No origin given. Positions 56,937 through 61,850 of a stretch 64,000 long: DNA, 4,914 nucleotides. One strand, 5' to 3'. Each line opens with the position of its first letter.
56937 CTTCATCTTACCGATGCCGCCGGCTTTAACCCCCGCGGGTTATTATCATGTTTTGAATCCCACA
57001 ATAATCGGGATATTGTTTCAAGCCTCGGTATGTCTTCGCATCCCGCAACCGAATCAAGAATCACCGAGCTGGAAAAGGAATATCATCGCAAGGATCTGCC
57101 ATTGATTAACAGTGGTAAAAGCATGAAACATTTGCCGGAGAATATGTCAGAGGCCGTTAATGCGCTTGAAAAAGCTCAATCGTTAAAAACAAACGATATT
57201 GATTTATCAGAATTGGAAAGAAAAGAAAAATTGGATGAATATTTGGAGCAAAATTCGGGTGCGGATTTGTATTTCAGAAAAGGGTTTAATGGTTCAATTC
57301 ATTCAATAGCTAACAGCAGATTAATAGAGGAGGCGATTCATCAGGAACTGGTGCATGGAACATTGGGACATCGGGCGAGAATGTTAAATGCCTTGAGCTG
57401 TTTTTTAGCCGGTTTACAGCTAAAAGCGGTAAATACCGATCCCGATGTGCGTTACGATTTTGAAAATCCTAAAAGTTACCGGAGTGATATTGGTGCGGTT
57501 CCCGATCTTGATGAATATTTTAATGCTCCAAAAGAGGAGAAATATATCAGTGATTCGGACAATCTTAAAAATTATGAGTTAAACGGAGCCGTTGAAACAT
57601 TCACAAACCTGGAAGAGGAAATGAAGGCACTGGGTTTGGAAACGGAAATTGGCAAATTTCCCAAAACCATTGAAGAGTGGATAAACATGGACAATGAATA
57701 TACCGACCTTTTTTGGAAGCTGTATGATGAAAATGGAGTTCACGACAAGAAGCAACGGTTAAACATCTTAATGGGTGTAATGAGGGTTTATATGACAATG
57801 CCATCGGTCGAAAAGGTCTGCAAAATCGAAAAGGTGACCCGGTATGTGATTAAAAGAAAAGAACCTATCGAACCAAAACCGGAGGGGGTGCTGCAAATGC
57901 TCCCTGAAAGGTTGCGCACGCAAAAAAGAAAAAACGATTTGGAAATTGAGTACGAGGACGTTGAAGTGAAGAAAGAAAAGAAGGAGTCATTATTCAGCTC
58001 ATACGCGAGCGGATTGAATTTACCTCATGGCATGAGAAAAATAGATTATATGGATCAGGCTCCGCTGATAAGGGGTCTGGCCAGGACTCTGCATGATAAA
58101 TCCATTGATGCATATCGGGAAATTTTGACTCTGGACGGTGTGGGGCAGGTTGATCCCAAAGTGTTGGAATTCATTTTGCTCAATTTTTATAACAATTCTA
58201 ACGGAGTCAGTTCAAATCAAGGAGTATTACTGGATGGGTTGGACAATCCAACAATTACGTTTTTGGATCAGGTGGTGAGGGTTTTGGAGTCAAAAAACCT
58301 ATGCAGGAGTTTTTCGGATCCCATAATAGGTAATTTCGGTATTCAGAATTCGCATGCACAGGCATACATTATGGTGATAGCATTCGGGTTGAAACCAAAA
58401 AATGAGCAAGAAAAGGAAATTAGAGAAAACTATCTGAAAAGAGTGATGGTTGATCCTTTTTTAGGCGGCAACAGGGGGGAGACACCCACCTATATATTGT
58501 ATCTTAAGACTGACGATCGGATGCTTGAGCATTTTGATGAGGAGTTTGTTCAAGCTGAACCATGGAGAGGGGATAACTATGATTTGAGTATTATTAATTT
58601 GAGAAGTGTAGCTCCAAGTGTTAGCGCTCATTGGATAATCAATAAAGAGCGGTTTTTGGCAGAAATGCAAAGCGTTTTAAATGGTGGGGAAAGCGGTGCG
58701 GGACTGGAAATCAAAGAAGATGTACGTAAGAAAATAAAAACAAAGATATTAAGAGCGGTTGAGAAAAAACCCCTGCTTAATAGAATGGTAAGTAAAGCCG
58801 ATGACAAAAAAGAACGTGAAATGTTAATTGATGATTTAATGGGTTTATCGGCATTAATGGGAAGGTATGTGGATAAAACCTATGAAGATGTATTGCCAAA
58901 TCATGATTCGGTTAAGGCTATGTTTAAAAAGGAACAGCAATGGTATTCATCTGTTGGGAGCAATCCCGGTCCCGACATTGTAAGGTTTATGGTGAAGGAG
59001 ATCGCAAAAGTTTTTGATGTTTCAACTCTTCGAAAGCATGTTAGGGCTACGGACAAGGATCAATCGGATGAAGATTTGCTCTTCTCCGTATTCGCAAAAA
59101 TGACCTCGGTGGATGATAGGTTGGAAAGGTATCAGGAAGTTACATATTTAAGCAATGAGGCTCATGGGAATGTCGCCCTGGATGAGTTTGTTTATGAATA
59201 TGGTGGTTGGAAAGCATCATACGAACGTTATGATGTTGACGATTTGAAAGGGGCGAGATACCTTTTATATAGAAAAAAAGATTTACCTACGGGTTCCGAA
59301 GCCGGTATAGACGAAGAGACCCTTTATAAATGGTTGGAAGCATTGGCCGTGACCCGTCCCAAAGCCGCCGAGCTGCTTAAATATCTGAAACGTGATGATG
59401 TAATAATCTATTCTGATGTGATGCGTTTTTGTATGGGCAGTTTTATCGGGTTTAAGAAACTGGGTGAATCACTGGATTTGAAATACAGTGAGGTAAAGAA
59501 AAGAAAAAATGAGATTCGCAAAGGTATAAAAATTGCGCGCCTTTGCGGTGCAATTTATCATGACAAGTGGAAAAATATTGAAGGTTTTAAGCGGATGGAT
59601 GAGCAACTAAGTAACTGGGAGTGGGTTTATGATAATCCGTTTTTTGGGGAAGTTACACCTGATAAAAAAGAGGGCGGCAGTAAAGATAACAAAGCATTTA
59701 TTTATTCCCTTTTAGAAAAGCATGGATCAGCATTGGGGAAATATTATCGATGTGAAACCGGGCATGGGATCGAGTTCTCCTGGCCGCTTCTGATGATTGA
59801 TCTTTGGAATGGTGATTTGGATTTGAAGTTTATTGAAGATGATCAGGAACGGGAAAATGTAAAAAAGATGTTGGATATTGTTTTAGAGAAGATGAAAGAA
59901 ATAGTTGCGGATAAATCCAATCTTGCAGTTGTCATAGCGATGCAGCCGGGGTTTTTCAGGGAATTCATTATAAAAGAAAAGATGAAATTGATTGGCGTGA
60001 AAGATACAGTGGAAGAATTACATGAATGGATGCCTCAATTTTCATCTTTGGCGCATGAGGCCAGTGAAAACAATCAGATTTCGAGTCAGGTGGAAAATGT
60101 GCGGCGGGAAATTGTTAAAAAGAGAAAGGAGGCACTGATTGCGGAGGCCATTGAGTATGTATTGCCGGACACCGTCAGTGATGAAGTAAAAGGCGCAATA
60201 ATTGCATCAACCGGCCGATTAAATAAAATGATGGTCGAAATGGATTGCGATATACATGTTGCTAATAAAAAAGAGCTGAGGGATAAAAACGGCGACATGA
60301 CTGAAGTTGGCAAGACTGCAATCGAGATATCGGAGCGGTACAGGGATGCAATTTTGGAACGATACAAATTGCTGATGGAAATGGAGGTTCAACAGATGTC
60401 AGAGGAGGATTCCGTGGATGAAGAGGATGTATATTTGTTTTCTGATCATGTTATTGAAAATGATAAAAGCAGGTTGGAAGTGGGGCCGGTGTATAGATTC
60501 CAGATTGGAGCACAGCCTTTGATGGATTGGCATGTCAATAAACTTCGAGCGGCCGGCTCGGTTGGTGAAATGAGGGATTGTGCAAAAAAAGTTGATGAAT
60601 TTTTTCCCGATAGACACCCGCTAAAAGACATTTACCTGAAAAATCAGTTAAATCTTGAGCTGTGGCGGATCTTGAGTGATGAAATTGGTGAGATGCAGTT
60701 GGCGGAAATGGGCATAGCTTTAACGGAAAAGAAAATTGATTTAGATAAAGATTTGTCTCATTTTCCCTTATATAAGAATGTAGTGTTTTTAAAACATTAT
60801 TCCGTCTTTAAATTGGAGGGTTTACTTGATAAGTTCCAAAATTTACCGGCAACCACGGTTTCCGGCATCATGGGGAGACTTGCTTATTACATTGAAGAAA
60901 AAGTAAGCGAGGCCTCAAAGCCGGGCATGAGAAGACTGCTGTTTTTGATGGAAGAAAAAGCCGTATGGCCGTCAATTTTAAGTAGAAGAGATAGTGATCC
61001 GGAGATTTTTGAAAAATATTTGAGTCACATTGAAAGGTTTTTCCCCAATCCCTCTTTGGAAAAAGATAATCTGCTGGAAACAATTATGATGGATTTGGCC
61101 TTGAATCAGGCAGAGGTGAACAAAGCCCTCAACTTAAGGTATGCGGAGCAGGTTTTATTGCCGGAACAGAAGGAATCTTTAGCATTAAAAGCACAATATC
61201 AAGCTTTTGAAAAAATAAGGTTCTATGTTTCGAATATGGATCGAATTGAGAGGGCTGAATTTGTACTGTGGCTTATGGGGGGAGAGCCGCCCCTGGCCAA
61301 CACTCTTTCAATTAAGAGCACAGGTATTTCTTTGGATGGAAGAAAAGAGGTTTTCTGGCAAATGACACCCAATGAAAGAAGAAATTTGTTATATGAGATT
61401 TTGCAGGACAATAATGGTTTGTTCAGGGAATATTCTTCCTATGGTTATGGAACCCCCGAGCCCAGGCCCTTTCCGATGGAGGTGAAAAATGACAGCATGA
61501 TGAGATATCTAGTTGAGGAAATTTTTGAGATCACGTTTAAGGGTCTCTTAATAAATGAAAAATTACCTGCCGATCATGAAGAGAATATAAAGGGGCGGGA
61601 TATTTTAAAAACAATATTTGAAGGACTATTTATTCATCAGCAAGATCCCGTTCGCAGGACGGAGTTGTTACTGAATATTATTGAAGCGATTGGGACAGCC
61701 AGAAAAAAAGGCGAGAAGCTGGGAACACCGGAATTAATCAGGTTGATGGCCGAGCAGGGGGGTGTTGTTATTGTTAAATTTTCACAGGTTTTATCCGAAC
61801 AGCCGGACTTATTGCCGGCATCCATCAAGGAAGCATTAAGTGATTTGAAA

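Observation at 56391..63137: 2248-aa giant protein fusing an M48-type metalloprotease to a UbiB/ABC1 atypical kinase domain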

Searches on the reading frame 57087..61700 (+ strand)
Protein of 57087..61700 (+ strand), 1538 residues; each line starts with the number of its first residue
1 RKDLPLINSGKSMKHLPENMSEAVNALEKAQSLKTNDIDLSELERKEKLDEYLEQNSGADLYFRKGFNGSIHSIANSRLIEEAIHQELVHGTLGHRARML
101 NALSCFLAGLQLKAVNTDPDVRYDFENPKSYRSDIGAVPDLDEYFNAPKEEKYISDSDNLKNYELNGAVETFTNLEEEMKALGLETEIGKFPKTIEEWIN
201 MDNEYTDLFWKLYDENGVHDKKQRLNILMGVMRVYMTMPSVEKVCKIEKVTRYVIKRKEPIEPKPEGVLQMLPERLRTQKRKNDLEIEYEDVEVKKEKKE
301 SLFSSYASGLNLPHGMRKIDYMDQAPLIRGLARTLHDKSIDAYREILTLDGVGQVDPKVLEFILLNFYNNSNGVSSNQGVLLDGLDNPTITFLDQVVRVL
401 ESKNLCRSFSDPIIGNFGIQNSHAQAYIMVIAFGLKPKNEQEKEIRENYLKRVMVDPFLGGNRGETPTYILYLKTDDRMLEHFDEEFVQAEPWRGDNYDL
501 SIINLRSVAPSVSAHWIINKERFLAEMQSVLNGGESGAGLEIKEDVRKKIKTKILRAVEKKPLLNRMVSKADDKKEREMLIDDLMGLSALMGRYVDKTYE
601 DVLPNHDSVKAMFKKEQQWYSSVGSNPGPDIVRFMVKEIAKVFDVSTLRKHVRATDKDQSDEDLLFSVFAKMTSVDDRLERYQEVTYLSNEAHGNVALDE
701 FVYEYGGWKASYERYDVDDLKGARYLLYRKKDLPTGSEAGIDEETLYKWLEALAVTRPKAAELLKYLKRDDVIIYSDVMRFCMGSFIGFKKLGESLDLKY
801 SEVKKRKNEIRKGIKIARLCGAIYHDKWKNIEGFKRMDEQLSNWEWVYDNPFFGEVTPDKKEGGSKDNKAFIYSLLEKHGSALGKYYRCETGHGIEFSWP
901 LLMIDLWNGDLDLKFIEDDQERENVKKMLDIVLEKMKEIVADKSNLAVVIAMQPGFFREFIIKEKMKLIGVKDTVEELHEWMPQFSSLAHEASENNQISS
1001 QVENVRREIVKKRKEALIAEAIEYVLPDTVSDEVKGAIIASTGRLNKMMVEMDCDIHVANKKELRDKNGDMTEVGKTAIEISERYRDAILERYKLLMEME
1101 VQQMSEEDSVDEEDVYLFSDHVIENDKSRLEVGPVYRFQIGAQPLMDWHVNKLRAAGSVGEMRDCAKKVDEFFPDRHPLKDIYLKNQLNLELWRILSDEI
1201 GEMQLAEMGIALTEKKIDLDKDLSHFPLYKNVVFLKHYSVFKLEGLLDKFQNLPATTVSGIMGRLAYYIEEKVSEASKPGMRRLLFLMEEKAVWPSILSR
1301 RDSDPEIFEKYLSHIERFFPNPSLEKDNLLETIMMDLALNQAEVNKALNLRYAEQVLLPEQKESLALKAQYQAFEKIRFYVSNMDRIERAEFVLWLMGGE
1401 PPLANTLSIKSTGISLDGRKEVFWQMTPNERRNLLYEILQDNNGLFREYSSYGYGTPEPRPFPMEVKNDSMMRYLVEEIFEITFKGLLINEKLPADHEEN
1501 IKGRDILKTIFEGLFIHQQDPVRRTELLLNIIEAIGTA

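Call 65: search_dna_similar(query=window:57087-61700:+, collection=plasmids, mode=protein, max_evalue=0.001, max_rows=10)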
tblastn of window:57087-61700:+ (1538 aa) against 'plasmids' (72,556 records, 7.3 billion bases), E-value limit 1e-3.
No match.

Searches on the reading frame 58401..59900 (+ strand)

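Call 28: search_protein_families(library=pfam, proteins=[window:58401-59900:+], max_evalue=5)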
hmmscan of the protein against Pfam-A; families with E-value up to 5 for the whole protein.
window:58401-59900:+ (500 aa): 1 family
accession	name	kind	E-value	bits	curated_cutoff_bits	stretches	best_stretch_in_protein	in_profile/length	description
PF13022.12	HTH_Tnp_1_2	-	0.014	15.9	27.9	1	299-346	34-81/122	Helix-turn-helix of insertion element transposase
